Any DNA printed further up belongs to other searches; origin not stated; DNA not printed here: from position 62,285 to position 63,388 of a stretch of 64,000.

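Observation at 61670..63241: GC-richer secreted M23 peptidase lipoprotein with large unknown C-terminal domain, inserted right after tRNA genes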

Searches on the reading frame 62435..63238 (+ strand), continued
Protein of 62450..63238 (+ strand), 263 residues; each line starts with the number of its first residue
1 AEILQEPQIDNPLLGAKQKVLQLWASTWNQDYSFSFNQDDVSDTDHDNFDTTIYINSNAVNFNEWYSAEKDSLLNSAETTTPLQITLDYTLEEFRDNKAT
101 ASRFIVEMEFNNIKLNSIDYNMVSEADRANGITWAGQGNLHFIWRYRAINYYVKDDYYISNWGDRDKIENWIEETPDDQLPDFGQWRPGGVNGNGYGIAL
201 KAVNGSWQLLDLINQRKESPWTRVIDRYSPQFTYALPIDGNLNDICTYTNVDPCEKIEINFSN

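Call 87: find_encoding_contigs(protein=P0055, flank=8000, max_places=2)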
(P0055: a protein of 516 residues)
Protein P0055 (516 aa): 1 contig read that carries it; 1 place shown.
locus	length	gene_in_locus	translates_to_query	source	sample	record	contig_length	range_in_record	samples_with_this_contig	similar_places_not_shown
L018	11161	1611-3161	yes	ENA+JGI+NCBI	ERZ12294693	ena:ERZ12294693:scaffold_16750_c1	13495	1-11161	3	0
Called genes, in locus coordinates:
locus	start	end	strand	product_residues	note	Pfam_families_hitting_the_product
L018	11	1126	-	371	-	PF00890:FAD_binding_2 (weak), PF01266:DAO, PF01494:FAD_binding_3, PF07992:Pyr_redox_2 (faint), PF13450:NAD_binding_8 (weak)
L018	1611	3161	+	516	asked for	PF01551:Peptidase_M23 (weak)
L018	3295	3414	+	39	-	-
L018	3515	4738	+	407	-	PF00083:Sugar_tr (faint), PF07690:MFS_1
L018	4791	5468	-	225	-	PF13328:HD_4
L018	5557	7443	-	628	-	PF00459:Inositol_P, PF03747:ADP_ribosyl_GH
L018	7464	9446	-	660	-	-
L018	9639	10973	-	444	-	PF00092:VWA, PF13519:VWA_2, PF13768:VWA_3 (weak)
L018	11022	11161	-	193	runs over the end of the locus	PF00376:MerR, PF13411:MerR_1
